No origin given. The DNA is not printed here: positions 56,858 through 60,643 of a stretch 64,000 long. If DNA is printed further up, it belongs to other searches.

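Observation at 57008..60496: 1162-aa flavoprotein combining an unknown N-domain with a GltD/NfnB-like and a PyrK/NfnA-like module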

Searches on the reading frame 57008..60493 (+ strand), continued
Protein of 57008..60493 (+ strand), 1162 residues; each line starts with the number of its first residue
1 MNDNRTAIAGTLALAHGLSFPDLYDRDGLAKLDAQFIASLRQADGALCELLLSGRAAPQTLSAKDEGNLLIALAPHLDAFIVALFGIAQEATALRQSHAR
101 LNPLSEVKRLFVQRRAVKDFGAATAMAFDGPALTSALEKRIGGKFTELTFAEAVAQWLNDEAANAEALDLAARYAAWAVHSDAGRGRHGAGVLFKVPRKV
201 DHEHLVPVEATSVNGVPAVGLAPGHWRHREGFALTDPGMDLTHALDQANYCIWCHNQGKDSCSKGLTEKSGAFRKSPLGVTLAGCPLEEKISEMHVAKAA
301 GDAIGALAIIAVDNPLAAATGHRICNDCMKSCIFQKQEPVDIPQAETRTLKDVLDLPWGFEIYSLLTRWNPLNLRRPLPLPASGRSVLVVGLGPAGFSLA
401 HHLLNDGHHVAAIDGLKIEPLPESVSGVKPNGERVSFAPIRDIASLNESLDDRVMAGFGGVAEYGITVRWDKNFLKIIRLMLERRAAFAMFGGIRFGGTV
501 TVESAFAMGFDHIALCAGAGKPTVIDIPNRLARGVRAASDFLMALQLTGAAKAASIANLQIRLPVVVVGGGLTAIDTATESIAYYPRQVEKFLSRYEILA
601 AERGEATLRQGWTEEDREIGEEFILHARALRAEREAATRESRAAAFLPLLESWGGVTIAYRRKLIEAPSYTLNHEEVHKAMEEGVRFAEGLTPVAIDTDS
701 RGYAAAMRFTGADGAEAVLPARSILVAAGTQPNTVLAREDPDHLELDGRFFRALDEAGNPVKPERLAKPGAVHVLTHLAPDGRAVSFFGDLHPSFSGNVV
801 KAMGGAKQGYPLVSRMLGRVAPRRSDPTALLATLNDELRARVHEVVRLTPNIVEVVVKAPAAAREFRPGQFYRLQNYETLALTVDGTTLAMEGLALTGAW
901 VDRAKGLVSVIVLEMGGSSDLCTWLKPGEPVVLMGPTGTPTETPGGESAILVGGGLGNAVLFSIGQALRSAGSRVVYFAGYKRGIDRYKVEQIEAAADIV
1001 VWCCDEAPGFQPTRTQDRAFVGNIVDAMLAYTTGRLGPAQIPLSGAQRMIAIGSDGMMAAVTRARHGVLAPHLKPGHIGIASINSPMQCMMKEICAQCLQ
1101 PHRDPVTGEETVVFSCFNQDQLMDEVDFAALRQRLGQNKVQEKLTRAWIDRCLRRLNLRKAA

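Call 12: find_related_loci(query=window:57008-60493:+, collection=genome_contigs, flank=6000)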
Query window:57008-60493:+ (1162 aa) in genome_contigs; peptide patterns used: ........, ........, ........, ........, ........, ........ (x = any residue, [..] = any of these).
600 stretches matched a pattern (row limit reached: there are more); 591 encode a relative of the query (tblastn E <= 1e-3); the best 80 are kept; 80 distinct loci.
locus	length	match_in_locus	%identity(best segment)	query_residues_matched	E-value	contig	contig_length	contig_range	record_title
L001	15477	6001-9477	70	12-1159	0e+0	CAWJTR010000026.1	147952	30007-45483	MAG: uncultured Alphaproteobacteria bacterium isolate MFD04463.bin.2.202 genome assembly, contig: contig_50714, whole ge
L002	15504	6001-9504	68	6-1162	0e+0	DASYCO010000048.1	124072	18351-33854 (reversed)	MAG TPA_asm: Alphaproteobacteria bacterium isolate SMAG_U4935 k141_2085168, whole genome shotgun sequence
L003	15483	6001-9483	70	12-1161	0e+0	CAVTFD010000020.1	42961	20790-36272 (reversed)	MAG: uncultured Alphaproteobacteria bacterium isolate MFD09286.bin.1.141 genome assembly, contig: contig_22541, whole ge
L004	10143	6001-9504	68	6-1162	0e+0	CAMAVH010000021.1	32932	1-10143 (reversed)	MAG: Rhizobium sp. Q54 isolate ME-08apr19-148 genome assembly, contig: ME-08apr19-C2766, whole genome shotgun sequence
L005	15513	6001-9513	69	12-1161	0e+0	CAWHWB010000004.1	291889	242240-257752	MAG: uncultured Alphaproteobacteria bacterium isolate MFD03044.bin.1.49 genome assembly, contig: contig_34968, whole gen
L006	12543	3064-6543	69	12-1160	0e+0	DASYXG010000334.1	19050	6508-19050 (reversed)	MAG TPA_asm: Stellaceae bacterium isolate SMAG_U6302 k141_213422, whole genome shotgun sequence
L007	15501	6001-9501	70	12-1161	0e+0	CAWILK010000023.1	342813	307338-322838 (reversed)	MAG: uncultured Alphaproteobacteria bacterium isolate MFD04967.bin.2.24 genome assembly, contig: contig_4517, whole geno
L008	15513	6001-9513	69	12-1161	0e+0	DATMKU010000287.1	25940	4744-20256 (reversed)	MAG TPA_asm: Stellaceae bacterium isolate SMAG_U12779 k141_4108817, whole genome shotgun sequence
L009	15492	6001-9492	68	4-1161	0e+0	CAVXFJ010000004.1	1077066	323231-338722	MAG: uncultured proteobacterium isolate MFD02416.bin.1.330 genome assembly, contig: contig_11963, whole genome shotgun s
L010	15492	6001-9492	69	8-1162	0e+0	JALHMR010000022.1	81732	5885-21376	MAG: Rhodospirillaceae bacterium isolate Bin_39_2_2 c_000000001733, whole genome shotgun sequence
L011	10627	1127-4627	67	4-1159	0e+0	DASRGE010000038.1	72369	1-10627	MAG TPA_asm: Bryobacteraceae bacterium isolate SMAG_U10050 k141_412687, whole genome shotgun sequence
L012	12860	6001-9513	68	12-1159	0e+0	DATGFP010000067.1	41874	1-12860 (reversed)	MAG TPA_asm: Stellaceae bacterium isolate SMAG_U9731 k141_1167379, whole genome shotgun sequence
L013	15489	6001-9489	68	12-1162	0e+0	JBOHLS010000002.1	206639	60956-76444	MAG: Stellaceae bacterium isolate SE1507_maxbin2.bin.2 NODE_13_length_206639_cov_10.521025, whole genome shotgun sequenc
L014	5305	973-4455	69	12-1161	0e+0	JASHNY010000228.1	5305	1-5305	MAG: Alphaproteobacteria bacterium isolate JOPF009 JOPF_A072_contig_59535, whole genome shotgun sequence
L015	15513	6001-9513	70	12-1159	0e+0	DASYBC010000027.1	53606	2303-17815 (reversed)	MAG TPA_asm: Stellaceae bacterium isolate SMAG_U4897 k141_1593712, whole genome shotgun sequence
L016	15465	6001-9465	67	12-1162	0e+0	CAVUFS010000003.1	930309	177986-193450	MAG: uncultured Alphaproteobacteria bacterium isolate MFD04967.bin.1.129 genome assembly, contig: contig_13167, whole ge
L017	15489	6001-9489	68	12-1162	0e+0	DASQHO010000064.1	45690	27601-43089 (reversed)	MAG TPA_asm: Stellaceae bacterium isolate SMAG_U11835 k141_1084606, whole genome shotgun sequence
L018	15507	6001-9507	67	3-1162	0e+0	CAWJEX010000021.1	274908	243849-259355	MAG: uncultured Alphaproteobacteria bacterium isolate MFD09222.bin.1.102 genome assembly, contig: contig_91219, whole ge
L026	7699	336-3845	66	11-1162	0e+0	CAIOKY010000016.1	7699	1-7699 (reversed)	MAG: uncultured Nitrosomonadales bacterium isolate Umea_bin-02398 genome assembly, contig: bin-02398:016/160, whole geno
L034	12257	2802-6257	69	12-1162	0e+0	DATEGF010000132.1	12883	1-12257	MAG TPA_asm: Stellaceae bacterium isolate SMAG_U8778 k141_56363, whole genome shotgun sequence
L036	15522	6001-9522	68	9-1162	0e+0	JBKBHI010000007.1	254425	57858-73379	MAG: Alphaproteobacteria bacterium isolate 21H_026.bin.23 NODE_73_length_254425_cov_9.909923, whole genome shotgun seque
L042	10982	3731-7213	67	5-1160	0e+0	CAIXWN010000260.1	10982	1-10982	MAG: uncultured Caulobacteraceae bacterium isolate Kiruna2_bin-0871 genome assembly, contig: bin-0871:260/279, whole gen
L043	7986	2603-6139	66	1-1162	0e+0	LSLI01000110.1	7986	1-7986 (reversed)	MAG: Candidatus Gallionella acididurans isolate ShG14-8 contig00116, whole genome shotgun sequence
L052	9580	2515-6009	67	11-1162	0e+0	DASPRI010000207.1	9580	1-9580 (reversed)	MAG TPA_asm: Burkholderiales bacterium isolate SMAG_U12221 k141_2001968, whole genome shotgun sequence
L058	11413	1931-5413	66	11-1162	0e+0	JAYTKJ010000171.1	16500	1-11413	MAG: Acidobacteriota bacterium isolate GFS_3114 GFS_3114_170, whole genome shotgun sequence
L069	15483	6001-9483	68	2-1162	0e+0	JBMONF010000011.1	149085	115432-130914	MAG: Pseudomonadota bacterium isolate Betzabe_MAG069 MAG069_11, whole genome shotgun sequence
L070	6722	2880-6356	68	11-1162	0e+0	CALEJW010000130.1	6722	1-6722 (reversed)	MAG TPA_asm: uncultured proteobacterium isolate SRR6227243_bin.48_CONCOCT_v1.1_MAG genome assembly, contig: ERZ795105.10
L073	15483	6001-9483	66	12-1162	0e+0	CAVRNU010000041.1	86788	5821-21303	MAG: Bryobacterales bacterium isolate MFD01248.bin.1.14 genome assembly, contig: contig_31388, whole genome shotgun sequ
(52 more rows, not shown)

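Call 41: search_solved_structures(query=A1, max_evalue=1)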
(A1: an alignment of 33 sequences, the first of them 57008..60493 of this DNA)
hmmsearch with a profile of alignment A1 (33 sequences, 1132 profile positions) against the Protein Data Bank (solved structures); distinct sequences matched with E-value up to 1: 223 (the best 60 are shown).
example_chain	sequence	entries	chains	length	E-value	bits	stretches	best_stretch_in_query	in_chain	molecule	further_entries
5vj7_A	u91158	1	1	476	2.8e-25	91.7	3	472-563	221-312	Oxidoreductase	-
5jca_L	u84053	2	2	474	1.8e-23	85.7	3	441-563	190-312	NADH-dependent Ferredoxin:NADP Oxidoreductase (NfnI) subunit alpha | NADH-dependent Ferredoxin:NADP Oxidoreductase subunit alpha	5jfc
5jca_S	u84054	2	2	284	2.9e-21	78.4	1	819-1123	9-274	NADH-dependent Ferredoxin:NADP Oxidoreductase (NfnI) subunit beta | NADH-dependent Ferredoxin:NADP Oxidoreductase subunit beta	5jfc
4ylf_A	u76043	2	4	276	1.1e-19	73.1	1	819-1122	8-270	Dihydroorotate dehydrogenase B (NAD(+)), electron transfer subunit homolog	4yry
4ylf_B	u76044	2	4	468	7e-19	70.5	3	476-563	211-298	Dihydropyrimidine dehydrogenase subunit A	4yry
7mfm_I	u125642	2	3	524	4.1e-13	51.4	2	272-401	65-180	Glutamate synthase (NADPH) small chain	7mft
5vj7_B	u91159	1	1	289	5.5e-12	47.7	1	830-1045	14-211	Ferredoxin-NADP(+) reductase subunit alpha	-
1ep3_B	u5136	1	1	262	1.5e-11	46.2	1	818-1075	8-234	DIHYDROOROTATE DEHYDROGENASE B (PYRK SUBUNIT)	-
1ep1_B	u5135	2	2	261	1.6e-11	46.1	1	818-1075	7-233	DIHYDROOROTATE DEHYDROGENASE B (PYRK SUBUNIT)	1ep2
9bov_A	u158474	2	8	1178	2.4e-11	45.6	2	369-405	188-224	Molybdopterin oxidoreductase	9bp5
5ksw_B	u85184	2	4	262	3e-11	45.2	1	818-1075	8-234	Dihydroorotate dehydrogenase B (NAD(+)), electron transfer subunit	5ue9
8oh5_C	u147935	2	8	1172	1.6e-10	42.9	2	366-404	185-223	Formate dehydrogenase-O, major subunit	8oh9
9n5u_A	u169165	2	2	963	2e-09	39.2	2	370-405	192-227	NfnA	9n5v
6l6j_A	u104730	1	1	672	0.00022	22.5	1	365-404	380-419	Oxidored_FMN domain-containing protein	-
7koe_C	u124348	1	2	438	0.00027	22.2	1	375-403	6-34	Electron transfer flavoprotein-quinone oxidoreductase FixC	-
1cjc_A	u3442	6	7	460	0.0033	18.6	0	372-395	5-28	PROTEIN (ADRENODOXIN REDUCTASE) | ADRENODOXIN REDUCTASE | NADPH:ADRENODOXIN OXIDOREDUCTASE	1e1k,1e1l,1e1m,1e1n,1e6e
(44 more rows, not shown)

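Call 43: list_cluster_members(proteins=[P0001, P0147, P0181, P0206, P0217, P0219, P0234, P0247, P0253, P0158])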
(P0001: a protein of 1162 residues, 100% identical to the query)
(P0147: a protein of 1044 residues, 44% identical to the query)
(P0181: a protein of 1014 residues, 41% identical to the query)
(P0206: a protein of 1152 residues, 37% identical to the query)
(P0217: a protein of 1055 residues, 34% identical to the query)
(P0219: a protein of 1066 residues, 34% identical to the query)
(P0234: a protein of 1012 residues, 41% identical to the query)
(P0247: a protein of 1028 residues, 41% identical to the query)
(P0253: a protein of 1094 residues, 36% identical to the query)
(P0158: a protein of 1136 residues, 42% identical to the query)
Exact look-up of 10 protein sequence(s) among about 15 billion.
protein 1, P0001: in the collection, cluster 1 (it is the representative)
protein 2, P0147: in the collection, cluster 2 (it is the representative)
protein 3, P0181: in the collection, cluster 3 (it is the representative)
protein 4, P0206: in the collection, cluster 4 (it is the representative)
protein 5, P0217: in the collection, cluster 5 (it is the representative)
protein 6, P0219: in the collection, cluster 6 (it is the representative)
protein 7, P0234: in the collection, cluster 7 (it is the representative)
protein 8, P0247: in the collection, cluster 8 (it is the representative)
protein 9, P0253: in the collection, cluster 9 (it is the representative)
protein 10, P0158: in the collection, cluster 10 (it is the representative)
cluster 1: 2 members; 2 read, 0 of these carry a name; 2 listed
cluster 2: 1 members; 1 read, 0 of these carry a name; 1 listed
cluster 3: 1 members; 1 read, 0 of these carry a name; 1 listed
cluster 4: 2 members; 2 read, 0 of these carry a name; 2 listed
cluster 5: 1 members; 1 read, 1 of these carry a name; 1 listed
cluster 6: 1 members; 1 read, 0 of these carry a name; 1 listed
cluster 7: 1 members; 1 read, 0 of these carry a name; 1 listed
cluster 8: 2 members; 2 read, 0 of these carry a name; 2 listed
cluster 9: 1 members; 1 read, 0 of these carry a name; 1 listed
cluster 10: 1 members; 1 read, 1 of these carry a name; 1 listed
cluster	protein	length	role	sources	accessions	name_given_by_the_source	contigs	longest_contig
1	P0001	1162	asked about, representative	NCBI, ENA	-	-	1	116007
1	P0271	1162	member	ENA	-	-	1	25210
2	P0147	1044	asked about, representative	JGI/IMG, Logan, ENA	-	-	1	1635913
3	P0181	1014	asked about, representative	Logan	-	-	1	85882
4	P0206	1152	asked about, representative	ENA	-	-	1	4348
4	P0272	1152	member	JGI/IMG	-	-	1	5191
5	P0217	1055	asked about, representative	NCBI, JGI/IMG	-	NADPH-dependent glutamate synthase beta subunit-like oxidoreductase/NAD(P)H-flavin ...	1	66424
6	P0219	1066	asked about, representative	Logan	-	-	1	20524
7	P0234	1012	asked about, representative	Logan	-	-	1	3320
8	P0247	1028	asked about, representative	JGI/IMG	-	-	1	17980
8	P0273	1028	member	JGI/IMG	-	-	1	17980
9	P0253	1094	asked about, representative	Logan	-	-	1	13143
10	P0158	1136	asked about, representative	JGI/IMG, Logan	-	NADPH-dependent glutamate synthase beta subunit-like oxidoreductase/NAD(P)H-flavin ...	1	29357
